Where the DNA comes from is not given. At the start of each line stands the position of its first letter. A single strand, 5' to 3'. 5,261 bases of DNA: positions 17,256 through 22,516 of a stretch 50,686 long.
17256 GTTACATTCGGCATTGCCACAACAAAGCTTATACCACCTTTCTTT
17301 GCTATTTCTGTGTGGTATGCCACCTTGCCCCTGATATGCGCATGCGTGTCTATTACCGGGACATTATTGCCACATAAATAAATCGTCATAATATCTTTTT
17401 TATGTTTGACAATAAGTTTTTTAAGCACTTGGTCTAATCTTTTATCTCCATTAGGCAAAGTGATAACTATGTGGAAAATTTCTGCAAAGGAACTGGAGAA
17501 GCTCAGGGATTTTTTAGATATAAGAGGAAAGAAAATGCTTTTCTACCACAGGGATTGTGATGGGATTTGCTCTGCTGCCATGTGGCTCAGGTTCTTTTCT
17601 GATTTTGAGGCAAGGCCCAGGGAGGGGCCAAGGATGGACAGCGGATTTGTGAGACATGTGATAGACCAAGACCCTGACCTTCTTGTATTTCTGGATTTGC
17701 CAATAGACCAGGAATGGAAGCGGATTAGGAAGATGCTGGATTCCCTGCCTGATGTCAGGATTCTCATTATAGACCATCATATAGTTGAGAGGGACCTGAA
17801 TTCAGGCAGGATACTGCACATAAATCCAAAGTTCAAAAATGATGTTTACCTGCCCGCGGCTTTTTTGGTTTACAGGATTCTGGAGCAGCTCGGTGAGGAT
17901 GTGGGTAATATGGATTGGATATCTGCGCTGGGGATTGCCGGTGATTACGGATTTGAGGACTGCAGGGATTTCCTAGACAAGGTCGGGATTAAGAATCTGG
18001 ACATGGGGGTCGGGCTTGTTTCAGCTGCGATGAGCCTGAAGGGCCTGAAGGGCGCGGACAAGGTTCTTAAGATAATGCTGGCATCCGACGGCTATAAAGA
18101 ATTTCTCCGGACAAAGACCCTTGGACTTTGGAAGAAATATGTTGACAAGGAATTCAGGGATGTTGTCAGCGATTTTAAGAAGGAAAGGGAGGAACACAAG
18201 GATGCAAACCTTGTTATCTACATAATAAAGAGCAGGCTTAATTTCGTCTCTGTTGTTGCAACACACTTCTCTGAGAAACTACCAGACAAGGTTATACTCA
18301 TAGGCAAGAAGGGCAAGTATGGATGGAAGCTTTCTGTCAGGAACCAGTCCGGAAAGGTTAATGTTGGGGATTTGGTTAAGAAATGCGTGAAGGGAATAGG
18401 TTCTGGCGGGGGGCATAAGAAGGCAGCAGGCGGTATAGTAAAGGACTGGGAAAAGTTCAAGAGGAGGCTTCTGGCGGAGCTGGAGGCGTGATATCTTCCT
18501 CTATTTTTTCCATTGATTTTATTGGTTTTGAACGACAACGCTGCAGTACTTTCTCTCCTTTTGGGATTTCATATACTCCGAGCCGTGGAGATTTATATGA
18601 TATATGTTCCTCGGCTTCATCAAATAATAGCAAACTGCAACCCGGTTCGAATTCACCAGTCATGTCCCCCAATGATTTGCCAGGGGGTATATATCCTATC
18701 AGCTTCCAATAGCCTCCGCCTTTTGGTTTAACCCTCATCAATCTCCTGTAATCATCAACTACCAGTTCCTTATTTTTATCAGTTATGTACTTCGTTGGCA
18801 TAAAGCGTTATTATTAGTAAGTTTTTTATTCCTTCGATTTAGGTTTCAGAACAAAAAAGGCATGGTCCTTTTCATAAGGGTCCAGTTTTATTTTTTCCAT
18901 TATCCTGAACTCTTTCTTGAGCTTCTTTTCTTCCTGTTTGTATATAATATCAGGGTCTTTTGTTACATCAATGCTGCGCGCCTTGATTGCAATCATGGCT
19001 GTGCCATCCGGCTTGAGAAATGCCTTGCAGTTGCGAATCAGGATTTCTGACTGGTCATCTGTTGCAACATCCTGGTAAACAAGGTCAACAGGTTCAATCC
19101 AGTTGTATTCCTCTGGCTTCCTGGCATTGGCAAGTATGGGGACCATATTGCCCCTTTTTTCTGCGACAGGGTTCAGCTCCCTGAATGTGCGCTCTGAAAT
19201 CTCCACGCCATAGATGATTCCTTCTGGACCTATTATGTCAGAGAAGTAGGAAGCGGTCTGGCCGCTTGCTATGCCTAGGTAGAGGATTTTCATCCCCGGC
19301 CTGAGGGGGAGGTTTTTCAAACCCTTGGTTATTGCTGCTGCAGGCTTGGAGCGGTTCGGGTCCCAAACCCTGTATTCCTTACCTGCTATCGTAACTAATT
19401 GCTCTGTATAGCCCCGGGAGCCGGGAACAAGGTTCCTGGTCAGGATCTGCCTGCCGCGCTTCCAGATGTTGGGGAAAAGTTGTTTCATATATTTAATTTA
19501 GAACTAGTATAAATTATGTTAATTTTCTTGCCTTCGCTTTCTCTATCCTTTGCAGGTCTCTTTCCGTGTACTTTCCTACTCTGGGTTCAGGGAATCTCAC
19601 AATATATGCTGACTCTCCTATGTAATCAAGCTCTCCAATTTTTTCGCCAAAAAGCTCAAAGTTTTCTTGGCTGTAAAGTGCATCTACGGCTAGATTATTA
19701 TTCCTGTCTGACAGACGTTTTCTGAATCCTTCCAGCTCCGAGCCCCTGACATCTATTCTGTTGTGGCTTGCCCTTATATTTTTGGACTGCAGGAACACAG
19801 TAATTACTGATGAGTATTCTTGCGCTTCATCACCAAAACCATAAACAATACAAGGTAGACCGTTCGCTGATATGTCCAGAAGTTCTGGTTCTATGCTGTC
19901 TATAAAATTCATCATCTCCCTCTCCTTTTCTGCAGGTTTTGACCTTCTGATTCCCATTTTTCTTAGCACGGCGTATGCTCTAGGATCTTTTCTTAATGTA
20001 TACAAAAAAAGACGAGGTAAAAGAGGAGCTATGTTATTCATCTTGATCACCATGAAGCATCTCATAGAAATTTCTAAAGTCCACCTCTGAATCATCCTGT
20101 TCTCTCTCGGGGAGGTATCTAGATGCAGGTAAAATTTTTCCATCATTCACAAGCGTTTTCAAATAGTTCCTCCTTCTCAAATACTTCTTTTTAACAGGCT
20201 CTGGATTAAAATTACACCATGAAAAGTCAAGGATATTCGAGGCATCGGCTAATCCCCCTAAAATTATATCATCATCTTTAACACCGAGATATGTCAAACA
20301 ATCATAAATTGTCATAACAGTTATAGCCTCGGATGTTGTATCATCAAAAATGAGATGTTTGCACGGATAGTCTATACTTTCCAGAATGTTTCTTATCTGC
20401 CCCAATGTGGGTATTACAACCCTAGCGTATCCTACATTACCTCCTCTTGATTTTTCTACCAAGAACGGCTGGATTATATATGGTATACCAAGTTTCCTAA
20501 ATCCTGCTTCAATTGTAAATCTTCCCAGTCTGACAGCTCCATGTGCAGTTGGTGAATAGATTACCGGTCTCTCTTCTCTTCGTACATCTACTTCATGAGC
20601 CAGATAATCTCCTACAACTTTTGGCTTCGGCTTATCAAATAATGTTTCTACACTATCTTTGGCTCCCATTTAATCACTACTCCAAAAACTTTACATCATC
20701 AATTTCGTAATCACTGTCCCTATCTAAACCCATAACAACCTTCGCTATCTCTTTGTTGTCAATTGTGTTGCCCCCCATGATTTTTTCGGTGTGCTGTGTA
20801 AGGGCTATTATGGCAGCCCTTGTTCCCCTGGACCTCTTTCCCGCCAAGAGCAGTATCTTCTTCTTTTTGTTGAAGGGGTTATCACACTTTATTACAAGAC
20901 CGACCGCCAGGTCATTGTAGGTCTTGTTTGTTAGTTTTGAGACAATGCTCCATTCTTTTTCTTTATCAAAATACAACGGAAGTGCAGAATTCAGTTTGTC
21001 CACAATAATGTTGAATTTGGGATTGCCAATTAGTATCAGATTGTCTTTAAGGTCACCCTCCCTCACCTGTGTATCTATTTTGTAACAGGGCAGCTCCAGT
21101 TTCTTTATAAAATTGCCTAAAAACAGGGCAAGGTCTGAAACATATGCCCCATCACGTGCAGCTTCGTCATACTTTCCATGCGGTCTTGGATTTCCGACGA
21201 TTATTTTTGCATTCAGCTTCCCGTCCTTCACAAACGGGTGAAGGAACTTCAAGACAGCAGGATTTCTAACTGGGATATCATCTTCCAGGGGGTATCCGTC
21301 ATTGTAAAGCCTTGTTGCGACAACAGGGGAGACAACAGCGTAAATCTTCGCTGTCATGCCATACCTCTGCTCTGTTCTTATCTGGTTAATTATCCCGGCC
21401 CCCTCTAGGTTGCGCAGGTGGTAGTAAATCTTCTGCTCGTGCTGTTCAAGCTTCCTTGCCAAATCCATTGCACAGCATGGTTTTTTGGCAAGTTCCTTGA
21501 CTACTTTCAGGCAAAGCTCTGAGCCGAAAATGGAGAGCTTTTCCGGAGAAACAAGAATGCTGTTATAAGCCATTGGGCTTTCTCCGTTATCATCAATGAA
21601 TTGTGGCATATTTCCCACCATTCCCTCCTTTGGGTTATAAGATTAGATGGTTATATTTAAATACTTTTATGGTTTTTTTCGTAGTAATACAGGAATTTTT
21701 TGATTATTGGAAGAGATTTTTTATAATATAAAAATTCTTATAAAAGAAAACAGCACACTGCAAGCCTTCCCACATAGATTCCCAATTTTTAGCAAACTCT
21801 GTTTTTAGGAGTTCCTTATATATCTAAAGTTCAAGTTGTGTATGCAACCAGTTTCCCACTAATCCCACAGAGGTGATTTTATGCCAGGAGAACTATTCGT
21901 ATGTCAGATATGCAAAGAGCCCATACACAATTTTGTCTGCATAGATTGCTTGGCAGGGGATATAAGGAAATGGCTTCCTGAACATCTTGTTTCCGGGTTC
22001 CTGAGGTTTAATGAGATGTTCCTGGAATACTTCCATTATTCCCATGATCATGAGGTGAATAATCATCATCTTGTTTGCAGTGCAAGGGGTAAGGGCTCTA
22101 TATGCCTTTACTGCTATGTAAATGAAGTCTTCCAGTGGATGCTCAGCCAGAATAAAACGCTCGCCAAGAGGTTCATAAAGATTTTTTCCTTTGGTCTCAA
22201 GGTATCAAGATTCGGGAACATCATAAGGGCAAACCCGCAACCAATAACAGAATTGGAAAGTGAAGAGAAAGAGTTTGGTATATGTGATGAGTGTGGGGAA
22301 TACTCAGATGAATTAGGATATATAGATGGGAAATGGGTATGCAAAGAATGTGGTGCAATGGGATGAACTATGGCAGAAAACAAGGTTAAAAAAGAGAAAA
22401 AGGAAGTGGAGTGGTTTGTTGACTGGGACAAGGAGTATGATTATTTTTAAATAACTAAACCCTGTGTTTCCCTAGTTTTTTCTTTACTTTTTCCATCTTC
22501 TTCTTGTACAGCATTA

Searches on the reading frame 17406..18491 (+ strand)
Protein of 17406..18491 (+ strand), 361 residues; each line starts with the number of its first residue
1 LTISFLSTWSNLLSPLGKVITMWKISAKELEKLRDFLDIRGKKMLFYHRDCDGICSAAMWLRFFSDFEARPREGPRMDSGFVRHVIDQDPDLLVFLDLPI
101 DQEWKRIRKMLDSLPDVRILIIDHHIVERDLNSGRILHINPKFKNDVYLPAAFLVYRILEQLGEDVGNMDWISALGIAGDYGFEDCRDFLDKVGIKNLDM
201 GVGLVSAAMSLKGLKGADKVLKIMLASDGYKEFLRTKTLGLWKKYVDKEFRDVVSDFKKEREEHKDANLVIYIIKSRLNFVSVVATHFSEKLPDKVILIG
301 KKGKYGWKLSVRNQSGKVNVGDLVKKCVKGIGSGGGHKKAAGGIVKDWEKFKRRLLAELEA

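Call 29: search_protein_families(library=pfam, proteins=[window:17406-18491:+])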
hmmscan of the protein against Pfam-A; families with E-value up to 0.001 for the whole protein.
window:17406-18491:+ (361 aa): 2 families
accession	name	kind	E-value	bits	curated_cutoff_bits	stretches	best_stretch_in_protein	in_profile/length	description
PF02272.25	DHHA1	-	2.2e-11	44.6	25.9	1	282-353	19-91/102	DHHA1 domain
PF01368.27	DHH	-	5.2e-08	33.7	28.1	1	46-160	5-103/125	DHH family, N-terminal domain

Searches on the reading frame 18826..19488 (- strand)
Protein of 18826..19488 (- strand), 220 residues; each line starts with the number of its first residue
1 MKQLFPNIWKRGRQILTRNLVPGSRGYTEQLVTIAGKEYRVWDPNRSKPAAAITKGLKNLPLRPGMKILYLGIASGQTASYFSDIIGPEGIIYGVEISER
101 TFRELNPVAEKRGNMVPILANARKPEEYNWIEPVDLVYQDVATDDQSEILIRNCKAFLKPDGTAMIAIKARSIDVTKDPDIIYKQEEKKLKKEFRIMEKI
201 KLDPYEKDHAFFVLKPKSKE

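Call 29: search_protein_families(library=pfam, proteins=[window:18826-19488:-])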
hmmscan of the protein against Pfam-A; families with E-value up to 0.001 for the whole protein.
window:18826-19488:- (220 aa): 2 families
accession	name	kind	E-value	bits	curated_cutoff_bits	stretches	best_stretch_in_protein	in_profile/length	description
PF01269.23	Fibrillarin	-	4.1e-82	275.2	27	1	11-215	17-224/227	Fibrillarin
PF01135.25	PCMT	-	0.00025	21.3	20.3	1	57-169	66-174/210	Protein-L-isoaspartate(D-aspartate) O-methyltransferase (PCMT)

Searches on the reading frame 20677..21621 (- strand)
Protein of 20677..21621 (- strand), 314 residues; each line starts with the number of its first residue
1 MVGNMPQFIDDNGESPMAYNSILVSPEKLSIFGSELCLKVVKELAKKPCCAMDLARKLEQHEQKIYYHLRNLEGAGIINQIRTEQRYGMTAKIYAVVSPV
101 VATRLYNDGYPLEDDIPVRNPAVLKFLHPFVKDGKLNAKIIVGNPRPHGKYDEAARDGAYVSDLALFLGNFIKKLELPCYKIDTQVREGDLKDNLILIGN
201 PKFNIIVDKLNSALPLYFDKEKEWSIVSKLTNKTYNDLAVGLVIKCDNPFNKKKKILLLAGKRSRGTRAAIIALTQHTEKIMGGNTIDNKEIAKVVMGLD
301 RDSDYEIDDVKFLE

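Call 30: search_protein_families(library=pfam, proteins=[window:20677-21621:-])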
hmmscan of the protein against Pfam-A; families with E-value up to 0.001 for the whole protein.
window:20677-21621:- (314 aa): 3 families
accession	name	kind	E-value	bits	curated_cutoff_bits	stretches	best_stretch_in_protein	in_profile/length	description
PF05124.17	S_layer_C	-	1.2e-09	38.5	23.9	1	172-276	89-175/177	S-layer like family, outer domain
PF01022.26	HTH_5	-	5e-08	33.1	22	1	38-79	5-46/47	Bacterial regulatory protein, arsR family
PF12840.13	HTH_20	-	5.7e-08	33.1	27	1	33-80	2-50/51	Helix-turn-helix domain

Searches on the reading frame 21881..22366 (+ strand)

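Call 30: search_protein_families(library=pfam, proteins=[window:21881-22366:+])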
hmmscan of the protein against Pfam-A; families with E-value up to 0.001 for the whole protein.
window:21881-22366:+ (161 aa): 1 family
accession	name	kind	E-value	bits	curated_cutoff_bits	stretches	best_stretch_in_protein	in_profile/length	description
PF11781.13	Zn_ribbon_RRN7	-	0.00034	20.6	27.1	1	134-159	6-29/32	Zinc-finger of RNA-polymerase I-specific TFIIB, Rrn7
